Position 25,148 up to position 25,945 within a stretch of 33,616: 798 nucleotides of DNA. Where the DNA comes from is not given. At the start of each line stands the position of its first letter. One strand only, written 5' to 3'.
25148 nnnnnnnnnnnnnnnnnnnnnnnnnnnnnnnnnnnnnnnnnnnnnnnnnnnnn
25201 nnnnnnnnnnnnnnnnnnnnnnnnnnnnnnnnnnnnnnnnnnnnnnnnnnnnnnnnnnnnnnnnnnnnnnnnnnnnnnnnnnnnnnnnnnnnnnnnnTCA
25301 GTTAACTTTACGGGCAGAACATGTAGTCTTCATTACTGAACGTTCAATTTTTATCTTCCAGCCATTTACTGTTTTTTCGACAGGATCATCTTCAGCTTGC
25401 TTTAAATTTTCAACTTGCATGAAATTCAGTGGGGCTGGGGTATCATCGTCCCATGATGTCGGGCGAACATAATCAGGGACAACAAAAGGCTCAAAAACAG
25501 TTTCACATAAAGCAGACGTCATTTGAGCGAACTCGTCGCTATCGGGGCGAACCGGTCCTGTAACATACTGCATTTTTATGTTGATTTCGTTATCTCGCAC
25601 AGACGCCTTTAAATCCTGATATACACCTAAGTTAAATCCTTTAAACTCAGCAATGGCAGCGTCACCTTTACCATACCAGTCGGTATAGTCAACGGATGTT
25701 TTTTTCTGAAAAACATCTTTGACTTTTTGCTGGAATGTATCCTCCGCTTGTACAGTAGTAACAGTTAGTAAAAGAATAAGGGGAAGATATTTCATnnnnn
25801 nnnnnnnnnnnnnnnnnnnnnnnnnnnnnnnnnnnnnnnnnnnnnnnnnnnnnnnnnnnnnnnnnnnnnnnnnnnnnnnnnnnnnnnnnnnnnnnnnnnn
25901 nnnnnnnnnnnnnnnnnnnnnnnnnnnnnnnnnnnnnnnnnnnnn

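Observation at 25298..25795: AT-rich secreted-protein moron translationally coupled to mor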

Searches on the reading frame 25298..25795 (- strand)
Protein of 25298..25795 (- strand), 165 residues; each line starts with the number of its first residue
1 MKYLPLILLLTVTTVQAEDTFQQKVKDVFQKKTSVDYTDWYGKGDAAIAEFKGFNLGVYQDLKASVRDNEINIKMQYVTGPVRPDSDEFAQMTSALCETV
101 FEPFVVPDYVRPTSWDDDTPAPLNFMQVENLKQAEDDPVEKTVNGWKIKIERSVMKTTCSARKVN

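Call 4: search_protein_families(library=pfam, proteins=[window:25298-25795:-], max_evalue=0.1)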
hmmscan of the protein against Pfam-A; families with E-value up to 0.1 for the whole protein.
window:25298-25795:- (165 aa): 0 families

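Call 5: search_protein_families(library=phrogs, proteins=[window:25298-25795:-], max_evalue=0.1)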
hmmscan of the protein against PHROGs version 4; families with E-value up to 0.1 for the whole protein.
window:25298-25795:- (165 aa): 0 families

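Call 6: search_dna_similar(query=window:25298-25795:-, collection=phages, mode=protein, max_evalue=0.001)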
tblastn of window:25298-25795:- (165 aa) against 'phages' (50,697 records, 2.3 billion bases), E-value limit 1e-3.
No match.

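Call 9: find_homologous_proteins(query=window:25298-25795:-, max_evalue=0.01)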
Query window:25298-25795:- (165 aa): 5 proteins with E <= 0.01 among 28 candidates.
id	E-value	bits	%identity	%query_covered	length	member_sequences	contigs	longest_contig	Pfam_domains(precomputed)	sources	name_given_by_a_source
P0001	1.4e-103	362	97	100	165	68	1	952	-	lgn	-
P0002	2.3e-89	315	85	100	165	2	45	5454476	-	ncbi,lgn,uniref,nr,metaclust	ncbi:hypothetical protein FRV13_15390 [Escherichia coli]|uniref:hypothetical protein n=1 Tax=Escheri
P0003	1.9e-79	283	98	78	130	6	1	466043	-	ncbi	-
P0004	5.9e-56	207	57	96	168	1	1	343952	-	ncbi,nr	ncbi:hypothetical protein C3433_18130 [Citrobacter freundii]|nr:hypothetical protein C3433_18130 [Ci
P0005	4.9e-40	155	47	96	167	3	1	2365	-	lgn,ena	-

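Call 23: find_homologous_proteins(query=A1, max_evalue=1)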
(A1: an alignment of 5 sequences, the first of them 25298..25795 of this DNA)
Query A1 (5 sequences) (165 aa, profile of the alignment): 23 proteins with E <= 1 among 1554 candidates.
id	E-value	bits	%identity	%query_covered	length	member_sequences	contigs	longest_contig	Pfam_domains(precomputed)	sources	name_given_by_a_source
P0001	4.1e-93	328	97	100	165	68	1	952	-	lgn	-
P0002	3.3e-90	318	85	100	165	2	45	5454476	-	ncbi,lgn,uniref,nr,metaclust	ncbi:hypothetical protein FRV13_15390 [Escherichia coli]|uniref:hypothetical protein n=1 Tax=Escheri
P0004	1.3e-84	300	57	96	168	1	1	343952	-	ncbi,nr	ncbi:hypothetical protein C3433_18130 [Citrobacter freundii]|nr:hypothetical protein C3433_18130 [Ci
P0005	3.4e-82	292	47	96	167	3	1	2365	-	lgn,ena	-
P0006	2.5e-74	267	50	96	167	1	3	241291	-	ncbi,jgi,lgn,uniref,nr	ncbi:TPA: hypothetical protein JAV82_001257 [Kluyvera ascorbata]|uniref:hypothetical protein n=1 Tax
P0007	2.8e-72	260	56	92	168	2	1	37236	-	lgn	-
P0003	2.4e-71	257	98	78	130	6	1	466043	-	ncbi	-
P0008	2.9e-70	253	47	95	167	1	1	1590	-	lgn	-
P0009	1.7e-65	238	47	89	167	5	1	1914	-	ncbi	-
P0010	6.7e-63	229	47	99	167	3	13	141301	-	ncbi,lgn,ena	ncbi:TPA: hypothetical protein ACLHV0_003580 [Yersinia enterocolitica]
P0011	4.3e-62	227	45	99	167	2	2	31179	-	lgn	-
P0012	1.2e-57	212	49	100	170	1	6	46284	-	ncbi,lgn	ncbi:MAG: hypothetical protein RR818_01380 [Citrobacter sp.]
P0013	1.5e-57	212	46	99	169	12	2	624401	-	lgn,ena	-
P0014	2.0e-57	212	47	99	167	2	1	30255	-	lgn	-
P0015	3.5e-57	211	47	99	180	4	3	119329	-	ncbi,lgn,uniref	ncbi:hypothetical protein CIFRMA203M1_11485 [Citrobacter freundii]|uniref:hypothetical protein n=1 T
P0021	1.0e-44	170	43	98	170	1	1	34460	-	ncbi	ncbi:hypothetical protein ACYKEA_004902 [Pluralibacter gergoviae]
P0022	5.8e-41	158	40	99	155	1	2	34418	-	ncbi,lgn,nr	ncbi:hypothetical protein K2652_002313 [Salmonella enterica subsp. enterica serovar Agbeni]|nr:hypot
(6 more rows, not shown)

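Call 28: find_encoding_contigs(protein=P0022, flank=4000, max_places=2)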
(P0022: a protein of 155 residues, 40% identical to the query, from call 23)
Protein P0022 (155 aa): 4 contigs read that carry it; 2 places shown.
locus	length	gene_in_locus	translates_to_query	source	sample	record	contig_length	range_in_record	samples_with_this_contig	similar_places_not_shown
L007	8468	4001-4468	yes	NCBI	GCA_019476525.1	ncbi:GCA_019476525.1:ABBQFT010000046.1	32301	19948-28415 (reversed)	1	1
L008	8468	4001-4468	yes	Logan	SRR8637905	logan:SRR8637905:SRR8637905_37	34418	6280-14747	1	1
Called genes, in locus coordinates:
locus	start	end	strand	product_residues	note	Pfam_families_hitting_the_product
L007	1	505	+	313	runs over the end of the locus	PF13560:HTH_31 (weak), PF13401:AAA_22, PF09077:Phage-MuB_C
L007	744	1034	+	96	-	-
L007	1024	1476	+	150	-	PF13384:HTH_23 (faint), PF08281:Sigma70_r4_2 (faint), PF13518:HTH_28 (faint)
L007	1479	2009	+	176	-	PF07352:Phage_Mu_Gam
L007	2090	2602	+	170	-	-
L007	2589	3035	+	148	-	-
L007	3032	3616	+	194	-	PF06252:GemA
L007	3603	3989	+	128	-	PF08765:Mor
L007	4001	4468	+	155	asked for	-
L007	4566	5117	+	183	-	PF05838:Glyco_hydro_108, PF09374:PG_binding_3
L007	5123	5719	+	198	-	-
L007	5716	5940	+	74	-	PF01258:zf-dskA_traR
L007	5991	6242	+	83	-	PF10805:DUF2730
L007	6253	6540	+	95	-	-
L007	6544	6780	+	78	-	-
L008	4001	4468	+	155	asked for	-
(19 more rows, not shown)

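Call 29: find_encoding_contigs(protein=P0010, flank=4000, max_places=2)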
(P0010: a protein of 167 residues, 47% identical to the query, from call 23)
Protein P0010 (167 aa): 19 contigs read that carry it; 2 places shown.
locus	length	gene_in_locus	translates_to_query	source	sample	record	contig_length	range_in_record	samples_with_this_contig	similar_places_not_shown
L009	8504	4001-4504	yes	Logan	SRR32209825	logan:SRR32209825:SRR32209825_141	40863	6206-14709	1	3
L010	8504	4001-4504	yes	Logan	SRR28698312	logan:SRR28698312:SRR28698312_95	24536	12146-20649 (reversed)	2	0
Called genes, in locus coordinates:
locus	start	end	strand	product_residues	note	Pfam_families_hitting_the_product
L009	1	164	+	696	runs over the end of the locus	PF02316:HTH_Tnp_Mu_1 (weak), PF00665:rve (faint), PF09299:Mu-transpos_C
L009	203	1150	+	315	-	PF13401:AAA_22, PF07728:AAA_5 (faint), PF09077:Phage-MuB_C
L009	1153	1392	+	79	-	PF26843:Kil_protein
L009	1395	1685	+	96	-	-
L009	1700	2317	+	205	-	PF11363:DUF3164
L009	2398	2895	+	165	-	-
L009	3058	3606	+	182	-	PF06252:GemA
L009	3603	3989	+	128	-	PF08765:Mor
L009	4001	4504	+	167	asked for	-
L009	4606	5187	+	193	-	PF05838:Glyco_hydro_108, PF09374:PG_binding_3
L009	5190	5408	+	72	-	PF26867:Phage_Mu_gp18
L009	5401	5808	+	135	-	-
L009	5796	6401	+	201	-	-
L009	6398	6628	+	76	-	PF01258:zf-dskA_traR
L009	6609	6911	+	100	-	PF10805:DUF2730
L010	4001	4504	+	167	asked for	-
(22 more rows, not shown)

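Call 30: find_encoding_contigs(protein=P0021, flank=4000, max_places=2)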
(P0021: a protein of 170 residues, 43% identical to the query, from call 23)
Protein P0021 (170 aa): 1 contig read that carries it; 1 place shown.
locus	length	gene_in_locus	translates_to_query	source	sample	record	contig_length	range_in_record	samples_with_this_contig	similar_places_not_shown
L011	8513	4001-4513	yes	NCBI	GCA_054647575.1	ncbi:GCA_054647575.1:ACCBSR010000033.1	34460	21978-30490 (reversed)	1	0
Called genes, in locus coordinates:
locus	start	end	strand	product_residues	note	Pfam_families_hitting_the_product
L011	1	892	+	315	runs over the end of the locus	PF13401:AAA_22, PF07728:AAA_5 (weak), PF09077:Phage-MuB_C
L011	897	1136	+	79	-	PF26843:Kil_protein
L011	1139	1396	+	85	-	-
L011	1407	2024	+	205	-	PF11363:DUF3164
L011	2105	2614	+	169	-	-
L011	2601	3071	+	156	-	-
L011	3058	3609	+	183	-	PF06252:GemA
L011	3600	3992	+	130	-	PF08765:Mor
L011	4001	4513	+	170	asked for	-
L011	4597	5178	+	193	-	PF05838:Glyco_hydro_108, PF09374:PG_binding_3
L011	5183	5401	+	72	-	PF26867:Phage_Mu_gp18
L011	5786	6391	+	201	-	-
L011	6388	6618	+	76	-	PF01258:zf-dskA_traR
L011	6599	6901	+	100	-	PF10805:DUF2730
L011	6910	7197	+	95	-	-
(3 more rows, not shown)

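Call 35: predict_structure(alignment_id=A2)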
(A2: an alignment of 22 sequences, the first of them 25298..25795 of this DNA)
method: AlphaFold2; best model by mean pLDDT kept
length: 165 residues; sequences in the alignment: 22
mean_pLDDT: 88.0   pTM: 0.81
mean pLDDT of the five models: 88.0, 87.0, 86.0, 84.8, 84.7
residues with pLDDT >= 90: 118; 70-90: 29; 50-70: 6; < 50: 12
segments of 3 or more residues with pLDDT < 50: 1-3, 8-16
pLDDT, mean of each block of 10 residues (from residue 1): 48 56 96 95 97 93 97 97 94 95 92 77 90 83 97 96 92
secondary structure, 60 per line:
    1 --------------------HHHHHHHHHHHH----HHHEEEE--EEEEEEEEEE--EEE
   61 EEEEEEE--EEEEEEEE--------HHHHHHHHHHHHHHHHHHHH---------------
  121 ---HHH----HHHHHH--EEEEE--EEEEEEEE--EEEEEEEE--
elements in order: H21-32 E40-43 E46-55 E58-67 E70-77 H86-105 H131-136 E139-143 E146-153 E156-163

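Call 46: search_protein_representatives(alignment_id=A2)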
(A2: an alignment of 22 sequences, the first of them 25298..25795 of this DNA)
Query: 22 sequences, 167 profile positions. Proteins with E-value up to 0.001 (for the whole library): 19; up to 1e-10: 9; up to 1e-30: 9. The best 19 are listed.
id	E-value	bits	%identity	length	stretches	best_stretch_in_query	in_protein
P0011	1.0e-71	256.5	-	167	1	1-167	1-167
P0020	7.5e-68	243.9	-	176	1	1-167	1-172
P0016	2.3e-65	235.8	-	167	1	1-166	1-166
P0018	1.6e-62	226.5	-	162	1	3-167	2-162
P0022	4.3e-58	212.2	-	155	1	1-166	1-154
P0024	2.1e-54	200.1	-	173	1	1-167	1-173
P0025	2.5e-40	154.3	-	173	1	1-166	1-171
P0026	3.2e-31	124.7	-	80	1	1-79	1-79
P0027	1.0e-30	123.1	-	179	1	1-166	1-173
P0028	8.4e-10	55.1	-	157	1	10-165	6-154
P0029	1.1e-09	54.6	-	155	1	1-166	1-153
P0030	1.4e-07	47.8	-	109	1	100-166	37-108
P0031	5.6e-07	45.9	-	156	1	1-166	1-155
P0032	9.5e-07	45.1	-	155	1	3-164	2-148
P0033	1.3e-06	44.7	-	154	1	16-166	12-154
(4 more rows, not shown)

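Call 52: fold_search(model_id=the predicted structure, library=viral)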
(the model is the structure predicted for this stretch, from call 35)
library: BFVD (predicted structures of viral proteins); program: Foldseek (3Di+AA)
matches with E <= 10: 562; with E <= 0.001: 0
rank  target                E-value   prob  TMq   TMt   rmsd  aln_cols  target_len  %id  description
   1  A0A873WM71            8.3e-03  0.98  0.33  0.32  10.0       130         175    8  Uncharacterized protein [Klebsiella phage Miami]
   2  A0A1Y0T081            4.6e-02  0.35  0.21  0.16  13.9       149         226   10  Uncharacterized protein [Pseudomonas phage Noxifer]
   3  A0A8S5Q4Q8            6.9e-02  0.09  0.19  0.12  16.5       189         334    7  Tail fiber protein [Podoviridae sp. ctza028]
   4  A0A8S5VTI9            8.7e-02  0.75  0.38  0.38   8.4       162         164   10  (no name in the UniProt tables at hand)
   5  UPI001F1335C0         2.0e-01  0.54  0.25  0.35   8.4       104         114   13  (no name look-up for this kind of identifier)
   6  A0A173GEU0            2.0e-01  0.14  0.24  0.11  15.6       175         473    8  Uncharacterized protein [Erwinia phage vB_EamM_Deimos-Minion]
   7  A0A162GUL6            3.0e-01  0.51  0.34  0.10   7.6       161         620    9  ODV-E66 [Urbanus proteus nucleopolyhedrovirus]
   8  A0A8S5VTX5            3.0e-01  0.16  0.26  0.21  14.9       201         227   10  Uncharacterized protein [Ackermannviridae sp.]
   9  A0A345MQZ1            3.4e-01  0.15  0.22  0.21  13.6       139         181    9  (no name in the UniProt tables at hand)
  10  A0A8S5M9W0            3.4e-01  0.12  0.16  0.22  13.3        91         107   14  Uncharacterized protein [Podoviridae sp. ctbO711]
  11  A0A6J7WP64            3.4e-01  0.10  0.18  0.17  16.0       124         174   13  Uncharacterized protein [uncultured Caudovirales phage]
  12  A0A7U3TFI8            3.8e-01  0.14  0.28  0.29  15.3       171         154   10  (no name in the UniProt tables at hand)
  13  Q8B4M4                4.0e-01  0.04  0.17  0.07  13.6       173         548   12  Fiber protein subtype B [Bovine adenovirus 2]
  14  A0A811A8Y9            4.5e-01  0.06  0.17  0.13  18.1       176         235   10  (no name in the UniProt tables at hand)
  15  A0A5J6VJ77            4.8e-01  0.06  0.17  0.19  13.6       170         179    8  Uncharacterized protein [Megaviridae environmental sample]
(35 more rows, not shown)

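Call 54: find_related_loci(query=A3, collection=genome_contigs, flank=5000)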
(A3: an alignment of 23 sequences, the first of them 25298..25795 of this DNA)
Query A3 (165 aa) in genome_contigs; peptide patterns used: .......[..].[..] (x = any residue, [..] = any of these).
13 stretches matched a pattern; 2 encode a relative of the query (tblastn E <= 1e-3); 2 distinct loci.
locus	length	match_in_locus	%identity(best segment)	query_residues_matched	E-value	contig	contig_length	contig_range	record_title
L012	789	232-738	34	2-163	1e-24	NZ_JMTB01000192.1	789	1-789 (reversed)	Trabulsiella guamensis ATCC 49490 GTGU.assembly.192, whole genome shotgun sequence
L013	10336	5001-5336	26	35-159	3e-7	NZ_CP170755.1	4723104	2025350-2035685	Yersinia sp. HM-2024 strain NZRM4767 chromosome, complete genome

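Call 59: find_related_loci(query=A3, collection=viral_contigs, flank=4000)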
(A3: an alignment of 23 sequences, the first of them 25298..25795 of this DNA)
Query A3 (165 aa) in viral_contigs; peptide patterns used: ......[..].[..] (x = any residue, [..] = any of these).
29 stretches matched a pattern; 15 encode a relative of the query (tblastn E <= 1e-3); 15 distinct loci.
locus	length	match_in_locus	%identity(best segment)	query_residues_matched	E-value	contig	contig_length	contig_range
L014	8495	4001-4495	99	1-165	8e-111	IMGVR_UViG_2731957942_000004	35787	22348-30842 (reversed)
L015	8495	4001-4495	99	1-165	8e-111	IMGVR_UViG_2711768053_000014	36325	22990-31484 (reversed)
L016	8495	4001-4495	98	1-165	2e-109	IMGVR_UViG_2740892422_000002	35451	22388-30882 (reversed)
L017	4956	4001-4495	96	1-165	4e-107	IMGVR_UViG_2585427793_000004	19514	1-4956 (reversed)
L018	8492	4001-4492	57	6-164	6e-63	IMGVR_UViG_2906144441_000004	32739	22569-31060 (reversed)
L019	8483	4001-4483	50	6-164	4e-48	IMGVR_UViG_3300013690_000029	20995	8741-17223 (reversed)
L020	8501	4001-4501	46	2-164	3e-47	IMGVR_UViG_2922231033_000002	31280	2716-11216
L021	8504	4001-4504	44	4-164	2e-44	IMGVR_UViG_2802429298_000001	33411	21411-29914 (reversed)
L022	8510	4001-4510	39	3-164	2e-40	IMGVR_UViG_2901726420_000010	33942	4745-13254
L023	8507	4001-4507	39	3-163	5e-40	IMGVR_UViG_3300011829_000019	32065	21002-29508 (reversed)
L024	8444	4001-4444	34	23-163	5e-27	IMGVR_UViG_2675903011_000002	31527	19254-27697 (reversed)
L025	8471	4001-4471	32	14-163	5e-24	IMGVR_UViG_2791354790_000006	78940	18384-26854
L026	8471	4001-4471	32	14-163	5e-24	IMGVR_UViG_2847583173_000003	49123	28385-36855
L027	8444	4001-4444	27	4-163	3e-7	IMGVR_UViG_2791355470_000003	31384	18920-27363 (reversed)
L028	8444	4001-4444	19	3-164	5e-4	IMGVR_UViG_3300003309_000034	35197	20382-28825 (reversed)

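Call 66: search_protein_families(library=ncbifam, proteins=[window:25298-25795:-, P0029, P0032], max_evalue=1)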
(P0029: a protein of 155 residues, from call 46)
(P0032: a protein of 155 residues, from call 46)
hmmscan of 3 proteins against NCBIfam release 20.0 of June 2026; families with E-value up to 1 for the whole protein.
window:25298-25795:- (165 aa): 0 families

P0029 (155 aa): 0 families

P0032 (155 aa): 0 families

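Call 67: search_protein_families(library=padloc, proteins=[window:25298-25795:-, P0029, P0032], max_evalue=1)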
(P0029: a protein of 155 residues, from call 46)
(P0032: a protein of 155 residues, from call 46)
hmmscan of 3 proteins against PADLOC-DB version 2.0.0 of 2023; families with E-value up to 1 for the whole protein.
window:25298-25795:- (165 aa): 1 family
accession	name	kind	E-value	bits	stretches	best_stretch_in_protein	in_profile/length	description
PDLC00609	ZorB1|ZorB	-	0.0017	15.9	1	7-85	34-92/232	MotB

P0029 (155 aa): 0 families

P0032 (155 aa): 0 families

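Call 68: search_solved_structures(query=A3, max_evalue=10)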
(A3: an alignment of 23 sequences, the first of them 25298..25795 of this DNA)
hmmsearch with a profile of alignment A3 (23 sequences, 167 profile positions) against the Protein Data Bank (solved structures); distinct sequences matched with E-value up to 10: 1.
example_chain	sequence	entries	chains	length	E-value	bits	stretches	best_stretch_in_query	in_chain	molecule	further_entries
7yl4_A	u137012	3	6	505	0.015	18.5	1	22-121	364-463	GRAM_POS_ANCHORING domain-containing protein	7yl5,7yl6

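Call 91: fold_search(model_id=the predicted structure, library=pdb)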
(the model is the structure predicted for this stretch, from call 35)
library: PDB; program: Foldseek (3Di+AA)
matches with E <= 10: 524; with E <= 0.001: 0
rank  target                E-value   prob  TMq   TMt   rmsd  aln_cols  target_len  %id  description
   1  2qzi_D                8.9e-02  0.82  0.32  0.49   7.9       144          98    9  The crystal structure of a conserved protein of unknown function from Streptococcus thermophilus LMG 18311. (released 2007-08-28)
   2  6hxy_B                4.1e-01  0.05  0.16  0.17  16.6       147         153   10  Crystal structure of the head and coiled-coil domains of zebrafish CCDC61 (released 2020-04-29)
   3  2vh4_A                6.2e-01  0.02  0.15  0.08  17.9       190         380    6  Structure of a loop C-sheet serpin polymer (released 2008-01-08)
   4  9yl4_G                6.6e-01  0.06  0.09  0.07  13.8        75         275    7  Crystal structure of PprA S-F filament from Deinococcus radiodurans (released 2025-10-22)
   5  2l9p_MODEL_1_A        6.6e-01  0.04  0.13  0.13  14.9       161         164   12  Solution NMR Structure of Q5HLI9 from Staphylococcus epidermidis, Northeast Structural Genomics Consortium Tar (released 2011-04-20)
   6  9cr6_D                7.8e-01  0.06  0.22  0.16  12.6       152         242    8  Crystal structure of histidine racemase (HisR) of Fusobacterium nucleatum (C209S) (released 2025-03-05)
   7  9g0a_c                7.8e-01  0.06  0.17  0.06  15.7       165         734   12  Influenza A/H7N9 polymerase post-cleavage cap-snatching complex (released 2025-07-16)
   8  6hxv_A                8.3e-01  0.04  0.16  0.17  16.0       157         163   10  Crystal structure of the head and coiled-coil domains of zebrafish CCDC61 (F129E/D130A) (released 2020-04-29)
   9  8rms_C                8.8e-01  0.06  0.19  0.07  17.5       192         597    9  Influenza polymerase A/H7N9-4M replicase minus 627(R) (from "Influenza polymerase A/H7N9-4M replication complex" | Loc (released 2024-09-11)
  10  8rmr_C                8.8e-01  0.06  0.19  0.06  17.5       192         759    9  Influenza polymerase A/H7N9-4M replication complex, an asymmetric polymerase dimer bound to human ANP32A (released 2024-09-11)
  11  9om8_C                9.3e-01  0.06  0.13  0.09  13.4        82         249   13  Crystal structure of PprA S-F filament from Deinococcus radiodurans (released 2025-05-28)
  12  9om8_A                9.9e-01  0.06  0.12  0.08  13.7        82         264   13  Crystal structure of PprA S-F filament from Deinococcus radiodurans (released 2025-05-28)
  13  9om8_D                9.9e-01  0.04  0.10  0.08  13.7        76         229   14  Crystal structure of PprA S-F filament from Deinococcus radiodurans (released 2025-05-28)
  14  2vqz_E                1.1e+00  0.25  0.16  0.17   8.3        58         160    7  Structure of the cap-binding domain of influenza virus polymerase subunit PB2 with bound m7GTP (released 2008-05-13)
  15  2vqz_A                1.1e+00  0.25  0.16  0.16   8.2        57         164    7  Structure of the cap-binding domain of influenza virus polymerase subunit PB2 with bound m7GTP (released 2008-05-13)
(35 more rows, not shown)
